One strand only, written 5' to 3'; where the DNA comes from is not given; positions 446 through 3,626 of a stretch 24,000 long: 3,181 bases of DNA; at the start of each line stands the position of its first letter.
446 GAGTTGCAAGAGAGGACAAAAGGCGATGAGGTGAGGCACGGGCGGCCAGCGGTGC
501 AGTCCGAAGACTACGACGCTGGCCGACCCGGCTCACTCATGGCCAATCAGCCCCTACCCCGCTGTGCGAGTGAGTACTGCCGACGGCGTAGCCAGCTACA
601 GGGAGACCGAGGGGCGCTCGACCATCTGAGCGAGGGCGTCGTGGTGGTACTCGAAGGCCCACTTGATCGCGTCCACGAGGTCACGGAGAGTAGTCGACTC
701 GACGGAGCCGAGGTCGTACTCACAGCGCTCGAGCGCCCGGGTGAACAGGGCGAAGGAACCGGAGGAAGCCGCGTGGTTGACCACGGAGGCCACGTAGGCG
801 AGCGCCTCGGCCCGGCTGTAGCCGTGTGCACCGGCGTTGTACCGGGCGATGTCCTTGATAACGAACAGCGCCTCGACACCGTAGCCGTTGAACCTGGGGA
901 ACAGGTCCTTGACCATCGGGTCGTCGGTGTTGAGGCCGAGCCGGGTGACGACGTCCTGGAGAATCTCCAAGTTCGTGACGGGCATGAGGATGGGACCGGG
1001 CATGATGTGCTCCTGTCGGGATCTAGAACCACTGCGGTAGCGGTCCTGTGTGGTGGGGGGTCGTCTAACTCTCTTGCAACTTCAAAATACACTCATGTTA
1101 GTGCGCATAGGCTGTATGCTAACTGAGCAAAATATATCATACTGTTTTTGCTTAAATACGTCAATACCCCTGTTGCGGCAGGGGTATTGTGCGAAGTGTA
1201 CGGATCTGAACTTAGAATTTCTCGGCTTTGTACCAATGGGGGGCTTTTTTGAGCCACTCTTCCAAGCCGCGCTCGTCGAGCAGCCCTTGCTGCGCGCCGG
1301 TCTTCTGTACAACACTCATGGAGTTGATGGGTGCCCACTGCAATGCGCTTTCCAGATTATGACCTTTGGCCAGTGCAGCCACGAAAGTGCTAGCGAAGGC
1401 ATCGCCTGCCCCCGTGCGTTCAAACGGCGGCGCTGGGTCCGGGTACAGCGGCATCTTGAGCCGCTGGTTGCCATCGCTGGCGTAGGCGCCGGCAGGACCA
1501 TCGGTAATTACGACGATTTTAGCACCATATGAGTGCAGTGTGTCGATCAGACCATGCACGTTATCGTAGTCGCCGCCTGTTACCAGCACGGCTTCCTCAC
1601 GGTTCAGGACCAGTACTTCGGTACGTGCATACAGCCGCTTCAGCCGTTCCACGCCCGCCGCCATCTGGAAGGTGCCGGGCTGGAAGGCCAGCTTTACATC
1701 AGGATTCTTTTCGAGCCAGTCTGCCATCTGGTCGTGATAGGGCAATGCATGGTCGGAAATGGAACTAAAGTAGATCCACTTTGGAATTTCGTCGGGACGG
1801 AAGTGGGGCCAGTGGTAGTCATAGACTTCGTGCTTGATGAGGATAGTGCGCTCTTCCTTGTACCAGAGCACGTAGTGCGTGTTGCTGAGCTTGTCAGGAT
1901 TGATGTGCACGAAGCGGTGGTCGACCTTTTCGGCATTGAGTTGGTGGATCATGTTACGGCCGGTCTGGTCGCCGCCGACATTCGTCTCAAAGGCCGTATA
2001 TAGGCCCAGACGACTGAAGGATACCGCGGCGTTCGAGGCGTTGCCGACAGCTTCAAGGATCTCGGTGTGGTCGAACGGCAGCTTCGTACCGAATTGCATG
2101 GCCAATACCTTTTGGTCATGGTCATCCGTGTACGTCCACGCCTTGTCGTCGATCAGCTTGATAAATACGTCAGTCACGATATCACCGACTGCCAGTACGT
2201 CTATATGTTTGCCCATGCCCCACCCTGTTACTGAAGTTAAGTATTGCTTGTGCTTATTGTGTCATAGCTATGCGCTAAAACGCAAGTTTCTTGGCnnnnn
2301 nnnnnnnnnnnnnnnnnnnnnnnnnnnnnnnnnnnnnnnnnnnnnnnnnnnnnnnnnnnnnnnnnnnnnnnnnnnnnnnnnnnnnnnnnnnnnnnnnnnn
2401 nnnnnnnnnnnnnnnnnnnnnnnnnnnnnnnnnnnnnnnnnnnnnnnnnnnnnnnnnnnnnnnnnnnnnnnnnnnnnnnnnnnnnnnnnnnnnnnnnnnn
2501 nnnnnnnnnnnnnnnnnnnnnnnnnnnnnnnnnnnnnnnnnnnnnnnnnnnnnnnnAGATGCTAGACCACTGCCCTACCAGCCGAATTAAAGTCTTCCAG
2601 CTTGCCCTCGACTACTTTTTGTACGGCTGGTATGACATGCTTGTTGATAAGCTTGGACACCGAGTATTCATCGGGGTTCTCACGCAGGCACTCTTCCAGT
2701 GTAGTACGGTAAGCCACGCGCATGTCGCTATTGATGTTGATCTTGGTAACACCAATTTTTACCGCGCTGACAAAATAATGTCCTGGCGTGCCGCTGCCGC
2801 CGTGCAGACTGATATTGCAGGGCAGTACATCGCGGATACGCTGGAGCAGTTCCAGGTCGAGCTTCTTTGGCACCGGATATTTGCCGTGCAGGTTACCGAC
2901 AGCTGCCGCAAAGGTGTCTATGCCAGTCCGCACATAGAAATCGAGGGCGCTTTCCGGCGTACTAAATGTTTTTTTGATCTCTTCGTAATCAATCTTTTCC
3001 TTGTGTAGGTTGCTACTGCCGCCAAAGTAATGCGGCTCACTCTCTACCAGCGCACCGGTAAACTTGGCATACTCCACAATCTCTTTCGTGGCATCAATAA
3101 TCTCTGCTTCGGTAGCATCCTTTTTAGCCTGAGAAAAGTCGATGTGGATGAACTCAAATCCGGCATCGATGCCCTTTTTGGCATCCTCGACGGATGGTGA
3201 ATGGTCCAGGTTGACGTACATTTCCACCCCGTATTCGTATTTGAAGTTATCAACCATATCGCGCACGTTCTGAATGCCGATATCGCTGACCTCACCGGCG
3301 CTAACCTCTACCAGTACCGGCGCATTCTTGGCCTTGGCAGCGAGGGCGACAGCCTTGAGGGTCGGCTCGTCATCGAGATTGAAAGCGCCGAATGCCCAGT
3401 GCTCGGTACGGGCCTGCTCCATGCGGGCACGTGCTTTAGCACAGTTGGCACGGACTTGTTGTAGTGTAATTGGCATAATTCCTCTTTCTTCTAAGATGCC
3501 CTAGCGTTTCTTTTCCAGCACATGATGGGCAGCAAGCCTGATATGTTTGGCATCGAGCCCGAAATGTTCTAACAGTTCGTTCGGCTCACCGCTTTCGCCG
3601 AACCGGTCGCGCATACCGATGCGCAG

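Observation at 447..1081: High-GC single-gene island bracketed by a 13-bp perfect inverted repeat (likely horizontal acquisition)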

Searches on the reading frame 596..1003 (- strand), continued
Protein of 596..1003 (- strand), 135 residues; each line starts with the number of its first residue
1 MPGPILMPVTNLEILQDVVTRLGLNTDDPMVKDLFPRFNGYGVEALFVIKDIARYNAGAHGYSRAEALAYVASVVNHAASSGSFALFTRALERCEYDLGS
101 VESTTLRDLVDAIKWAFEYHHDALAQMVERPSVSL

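Call 68: predict_structure(alignment_id=A2)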
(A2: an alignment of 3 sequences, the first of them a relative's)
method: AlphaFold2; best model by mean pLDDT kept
length: 135 residues; sequences in the alignment: 3
mean_pLDDT: 89.8   pTM: 0.85
mean pLDDT of the five models: 89.8, 88.3, 87.8, 85.0, 39.9
residues with pLDDT >= 90: 93; 70-90: 35; 50-70: 4; < 50: 3
segments of 3 or more residues with pLDDT < 50: none
pLDDT, mean of each block of 10 residues (from residue 1): 81 88 90 90 94 92 93 96 95 91 92 95 88 55
secondary structure, 60 per line:
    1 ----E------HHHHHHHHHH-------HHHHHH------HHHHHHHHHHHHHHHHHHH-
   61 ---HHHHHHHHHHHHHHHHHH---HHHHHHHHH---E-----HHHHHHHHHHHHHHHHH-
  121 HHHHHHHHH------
elements in order: H12-21 H29-34 H41-59 H64-81 H85-93 H103-119 H121-129
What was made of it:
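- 596..1003 (-): 135-aa ORF: GC3 0.90, acidic (pI 5.05), all-helical protein. AF2 with the 3-sequence alignment gives pLDDT 89.8 and pTM 0.85 (call 68).
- AF2 folds the sense protein confidently (call 68).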

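Call 71: search_solved_structures(query=A2, max_evalue=10)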
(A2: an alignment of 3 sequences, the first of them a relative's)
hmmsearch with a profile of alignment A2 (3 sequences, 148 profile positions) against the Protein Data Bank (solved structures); distinct sequences matched with E-value up to 10: 2.
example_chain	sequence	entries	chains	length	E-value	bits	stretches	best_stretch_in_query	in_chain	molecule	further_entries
1r61_A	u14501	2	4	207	0.089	15.9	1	11-61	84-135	metal-dependent hydrolase | Hydrolase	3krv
1rot_A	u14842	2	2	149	0.28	14.3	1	2-94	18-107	FKBP59-I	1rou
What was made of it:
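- Tried and rejected: PDB sequence profile search: only noise, E >= 0.09 (call 71).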

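Call 72: fold_search(model_id=the predicted structure, library=pdb)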
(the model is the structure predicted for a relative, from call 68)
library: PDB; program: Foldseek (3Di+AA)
matches with E <= 10: 44; with E <= 0.001: 0
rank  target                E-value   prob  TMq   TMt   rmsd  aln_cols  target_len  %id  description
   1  9r2o_B                2.6e+00  0.06  0.19  0.17  12.9       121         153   17  De novo designed N5 protein fold (released 2025-05-14)
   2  9dee                  3.2e+00  0.08  0.26  0.23  11.7       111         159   19  The designed serine hydrolase known as super (released 2025-02-19)
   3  8k84_B                3.2e+00  0.06  0.25  0.21  12.2       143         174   24  De novo design protein -N3 (released 2024-07-31)
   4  8xeh_B                3.5e+00  0.06  0.21  0.21  13.4       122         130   11  Crystal structure of HEPN-MNT complex (released 2024-12-18)
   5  5ue0                  3.9e+00  0.07  0.25  0.14  14.2       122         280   15  1.90 A resolution structure of CT622 C-terminal domain from Chlamydia trachomatis (released 2018-01-10)
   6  5c05_B                3.9e+00  0.03  0.18  0.07  14.9       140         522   12  Crystal Structure of Gamma-terpinene Synthase from Thymus vulgaris (released 2016-01-13)
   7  8k84_A                4.1e+00  0.05  0.25  0.21  12.3       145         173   22  De novo design protein -N3 (released 2024-07-31)
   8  4rod_A                4.3e+00  0.04  0.23  0.13  16.4       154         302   12  Human TFIIB-related factor 2 (Brf2) and TBP bound to TRNAU1 promoter (released 2015-12-30)
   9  4roe_A                4.3e+00  0.04  0.22  0.12  16.4       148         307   11  Human TFIIB-related factor 2 (Brf2) and TBP bound to RPPH1 promoter (released 2015-12-30)
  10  6mbd_B                4.8e+00  0.04  0.23  0.21  13.5       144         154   16  Human Mcl-1 in complex with the designed peptide dM1 (released 2019-03-06)
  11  1di1_A                5.0e+00  0.03  0.20  0.11  13.8       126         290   16  CRYSTAL STRUCTURE OF ARISTOLOCHENE SYNTHASE FROM PENICILLIUM ROQUEFORTI (released 2000-08-30)
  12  3owo_D                5.3e+00  0.10  0.27  0.12   8.4        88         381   10  Structures of iron-dependent alcohol dehydrogenase 2 from Zymomonas mobilis ZM4 with and without NAD cofactor (released 2011-02-16)
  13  4ucd_A                5.3e+00  0.05  0.21  0.14  12.3       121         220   10  N-terminal globular domain of the RSV Nucleoprotein in complex with the Nucleoprotein Phosphoprotein interaction inhib (released 2015-08-19)
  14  5n9g_A                5.3e+00  0.04  0.25  0.13  15.5       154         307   12  TFIIIB -TBP/Brf2/DNA and SANT domain of Bdp1- (released 2017-06-14)
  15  4roc_A                5.8e+00  0.04  0.24  0.13  14.8       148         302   11  Human TFIIB-related factor 2 (Brf2) and TBP bound to U6#2 promoter (released 2015-12-30)
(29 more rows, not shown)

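Call 73: fold_search(model_id=the predicted structure, library=viral)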
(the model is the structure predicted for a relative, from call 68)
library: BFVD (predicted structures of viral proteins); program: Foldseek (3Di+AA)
matches with E <= 10: 78; with E <= 0.001: 0
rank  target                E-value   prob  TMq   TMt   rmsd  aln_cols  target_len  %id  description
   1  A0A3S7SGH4            9.9e-01  0.18  0.30  0.29   9.3       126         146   13  (no name in the UniProt tables at hand)
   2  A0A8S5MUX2            1.3e+00  0.20  0.34  0.38  10.4       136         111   16  Uncharacterized protein [Caudovirales sp. ctUL28]
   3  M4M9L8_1              1.3e+00  0.08  0.19  0.04  13.2       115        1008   15  (no name in the UniProt tables at hand)
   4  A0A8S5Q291            1.7e+00  0.07  0.20  0.21  14.7       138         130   14  Uncharacterized protein [Siphoviridae sp. ctLqe90]
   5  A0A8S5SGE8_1          2.3e+00  0.04  0.17  0.04  16.1       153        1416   17  Nuclease [Podoviridae sp. ctZih56]
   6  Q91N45                2.9e+00  0.06  0.22  0.07  16.1       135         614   19  Polyprotein (Fragment) [Bovine viral diarrhea virus]
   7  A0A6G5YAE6            3.1e+00  0.07  0.29  0.21  14.0       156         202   17  (no name in the UniProt tables at hand)
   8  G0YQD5                3.4e+00  0.05  0.24  0.19  23.0       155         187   19  Gp043 [Erwinia phage vB_EamP-S6]
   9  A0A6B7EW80            3.8e+00  0.03  0.20  0.09  20.8       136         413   14  (no name in the UniProt tables at hand)
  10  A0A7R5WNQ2            4.0e+00  0.07  0.28  0.15  11.8       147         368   10  Uncharacterized protein [Diachasmimorpha longicaudata entomopoxvirus]
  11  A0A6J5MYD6            4.0e+00  0.02  0.18  0.04  26.0       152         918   15  LT_GEWL domain containing protein [uncultured Caudovirales phage]
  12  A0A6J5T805            4.2e+00  0.07  0.26  0.21  12.9       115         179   17  Chromosomal replication initiator, DnaA C-terminal [uncultured Caudovirales phage]
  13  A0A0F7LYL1            4.4e+00  0.02  0.20  0.15  16.7       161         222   11  RNA-directed RNA polymerase (Fragment) [Drosophila melanogaster sigmavirus]
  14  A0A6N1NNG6            4.6e+00  0.08  0.33  0.29  10.6       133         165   13  Uncharacterized protein [Tupanvirus deep ocean]
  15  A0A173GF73            4.6e+00  0.04  0.22  0.23  17.3       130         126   14  Uncharacterized protein [Erwinia phage vB_EamM_Deimos-Minion]
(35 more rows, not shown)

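Call 80: list_cluster_members(proteins=[P0001, P0002, P0003])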
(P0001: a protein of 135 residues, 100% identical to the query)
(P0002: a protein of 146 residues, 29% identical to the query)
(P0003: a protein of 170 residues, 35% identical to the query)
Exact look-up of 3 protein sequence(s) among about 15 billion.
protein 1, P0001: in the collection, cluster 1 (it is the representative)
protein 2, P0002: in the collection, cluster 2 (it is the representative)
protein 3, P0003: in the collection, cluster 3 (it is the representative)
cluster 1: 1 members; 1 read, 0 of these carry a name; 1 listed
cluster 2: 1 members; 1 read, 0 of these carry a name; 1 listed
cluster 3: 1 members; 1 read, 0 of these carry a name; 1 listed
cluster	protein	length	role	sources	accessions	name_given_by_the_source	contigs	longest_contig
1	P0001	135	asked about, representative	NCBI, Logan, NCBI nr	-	-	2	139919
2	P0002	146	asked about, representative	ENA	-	-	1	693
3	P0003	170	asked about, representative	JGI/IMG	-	-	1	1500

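Call 88: search_protein_families(library=ncbifam, proteins=[P0001, P0002, P0003], max_evalue=1)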
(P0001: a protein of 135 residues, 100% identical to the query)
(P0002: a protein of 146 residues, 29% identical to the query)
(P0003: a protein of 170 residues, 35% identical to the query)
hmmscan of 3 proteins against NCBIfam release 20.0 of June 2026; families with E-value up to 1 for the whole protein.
P0001 (135 aa): 0 families

P0002 (146 aa): 0 families

P0003 (170 aa): 0 families

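Call 89: search_protein_families(library=pfam, proteins=[P0001, P0002, P0003, L001:10676-11908:+], max_evalue=1)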
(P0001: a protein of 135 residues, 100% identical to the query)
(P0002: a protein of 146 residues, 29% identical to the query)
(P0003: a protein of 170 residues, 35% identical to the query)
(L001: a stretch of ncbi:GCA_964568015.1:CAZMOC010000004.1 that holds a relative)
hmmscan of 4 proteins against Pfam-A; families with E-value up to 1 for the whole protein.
P0001 (135 aa): 0 families

P0002 (146 aa): 0 families

P0003 (170 aa): 0 families

L001:10676-11908:+ (410 aa): 0 families

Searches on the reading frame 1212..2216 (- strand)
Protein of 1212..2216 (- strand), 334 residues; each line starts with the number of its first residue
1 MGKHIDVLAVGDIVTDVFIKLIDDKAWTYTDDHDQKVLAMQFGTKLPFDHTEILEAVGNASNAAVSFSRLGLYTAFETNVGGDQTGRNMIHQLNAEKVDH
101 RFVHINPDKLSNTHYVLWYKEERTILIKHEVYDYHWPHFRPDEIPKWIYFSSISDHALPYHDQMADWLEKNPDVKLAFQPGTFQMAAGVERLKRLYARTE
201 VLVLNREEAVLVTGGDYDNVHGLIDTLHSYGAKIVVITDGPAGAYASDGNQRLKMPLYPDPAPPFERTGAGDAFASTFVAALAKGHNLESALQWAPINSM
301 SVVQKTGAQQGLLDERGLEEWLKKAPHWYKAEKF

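Call 12: search_protein_families(library=pfam, proteins=[window:1212-2216:-], max_evalue=0.01)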
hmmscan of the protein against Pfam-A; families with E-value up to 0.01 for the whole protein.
window:1212-2216:- (334 aa): 2 families
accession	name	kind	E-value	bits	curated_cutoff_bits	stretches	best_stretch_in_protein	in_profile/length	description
PF00294.29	PfkB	-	2.2e-32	113.1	25.8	1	58-311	37-298/302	pfkB family carbohydrate kinase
PF08543.17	Phos_pyr_kin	-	6.9e-06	26.1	27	1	188-295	108-224/246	Phosphomethylpyrimidine kinase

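Call 16: find_related_loci(query=window:1212-2216:-, collection=genome_contigs, flank=6000)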
Query window:1212-2216:- (334 aa) in genome_contigs; peptide patterns used: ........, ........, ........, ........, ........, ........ (x = any residue, [..] = any of these).
55 stretches matched a pattern; 14 encode a relative of the query (tblastn E <= 1e-3); 14 distinct loci.
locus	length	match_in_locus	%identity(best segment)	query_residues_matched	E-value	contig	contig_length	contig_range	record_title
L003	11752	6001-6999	73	1-334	8e-168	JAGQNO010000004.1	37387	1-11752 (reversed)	MAG: Candidatus Saccharibacteria bacterium isolate HKST-UBA70 NODE_4_length_37387_cov_3.526802, whole genome shotgun seq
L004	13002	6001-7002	72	1-334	3e-165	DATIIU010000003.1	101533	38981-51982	MAG TPA_asm: Candidatus Saccharimonadia bacterium isolate SMAG_U15673 k141_768934, whole genome shotgun sequence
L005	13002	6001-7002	71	1-334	7e-165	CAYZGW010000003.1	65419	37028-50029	MAG TPA_asm: uncultured Candidatus Saccharibacteria bacterium isolate SRP200132_co1_640 genome assembly, contig: NODE_61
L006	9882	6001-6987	73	1-330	3e-164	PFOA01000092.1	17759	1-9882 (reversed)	MAG: Candidatus Saccharibacteria bacterium CG_4_10_14_0_2_um_filter_52_9 CG_4_10_14_0.2_scaffold_1357_c, whole genome sh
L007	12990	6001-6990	71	4-334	1e-163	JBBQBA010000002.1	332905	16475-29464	MAG: Candidatus Saccharimonadales bacterium isolate Co_metawrap_1413 Cmw_1413_k141_12873749_length_332905_cov_12.0000, w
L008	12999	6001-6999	75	1-334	2e-163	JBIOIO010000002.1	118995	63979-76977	MAG: Candidatus Saccharimonadales bacterium isolate GcA13-10 k141_670800_length_118995_cov_91.9033, whole genome shotgun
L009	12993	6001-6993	70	3-334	3e-159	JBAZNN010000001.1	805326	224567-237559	MAG: Candidatus Saccharimonadales bacterium isolate SO_2017_LW4_70 scaffold_13_c1_LW137-91_2017, whole genome shotgun se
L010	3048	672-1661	70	5-334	2e-158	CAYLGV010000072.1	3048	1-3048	MAG TPA_asm: uncultured Candidatus Saccharibacteria bacterium isolate SRP296810_co1_372 genome assembly, contig: NODE_49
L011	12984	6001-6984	69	6-334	2e-150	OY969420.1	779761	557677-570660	MAG: uncultured bacterium isolate MFD09495.bin.3.99 genome assembly, chromosome: 1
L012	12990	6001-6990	63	5-333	4e-133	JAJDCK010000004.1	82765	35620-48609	MAG: Candidatus Saccharibacteria bacterium isolate OFTM277 OFTM277_3, whole genome shotgun sequence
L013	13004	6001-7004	85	1-334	1e-139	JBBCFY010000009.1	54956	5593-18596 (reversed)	MAG: Candidatus Saccharibacteria bacterium isolate bin.23 s15044.ctg015074l, whole genome shotgun sequence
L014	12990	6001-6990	72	5-334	7e-154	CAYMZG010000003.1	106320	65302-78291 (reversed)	MAG TPA_asm: uncultured Candidatus Saccharibacteria bacterium isolate SRP298887_co1_121 genome assembly, contig: NODE_75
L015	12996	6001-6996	67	2-334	3e-148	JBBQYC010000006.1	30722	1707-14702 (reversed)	MAG: Candidatus Saccharimonadales bacterium isolate Co_metawrap_2145 Cmw_2145_k141_18977344_length_30722_cov_10.9987, wh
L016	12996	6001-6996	63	4-334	2e-133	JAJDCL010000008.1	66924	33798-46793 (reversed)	MAG: Candidatus Saccharibacteria bacterium isolate OFTM59 OFTM59_7, whole genome shotgun sequence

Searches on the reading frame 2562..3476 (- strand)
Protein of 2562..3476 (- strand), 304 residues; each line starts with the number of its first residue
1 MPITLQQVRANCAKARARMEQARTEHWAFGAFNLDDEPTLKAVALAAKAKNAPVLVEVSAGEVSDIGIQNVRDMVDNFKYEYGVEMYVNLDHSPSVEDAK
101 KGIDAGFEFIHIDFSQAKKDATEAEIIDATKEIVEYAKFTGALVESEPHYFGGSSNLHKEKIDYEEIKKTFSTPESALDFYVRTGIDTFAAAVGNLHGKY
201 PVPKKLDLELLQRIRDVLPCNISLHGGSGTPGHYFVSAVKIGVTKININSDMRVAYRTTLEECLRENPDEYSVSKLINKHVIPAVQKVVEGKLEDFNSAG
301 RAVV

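Call 12: search_protein_families(library=pfam, proteins=[window:2562-3476:-], max_evalue=0.01)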
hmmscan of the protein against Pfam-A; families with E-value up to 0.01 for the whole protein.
window:2562-3476:- (304 aa): 1 family
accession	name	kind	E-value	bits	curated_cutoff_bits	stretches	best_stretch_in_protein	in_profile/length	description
PF01116.26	F_bP_aldolase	-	3.1e-58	197.9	25.5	1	16-301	4-277/277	Fructose-bisphosphate aldolase class-II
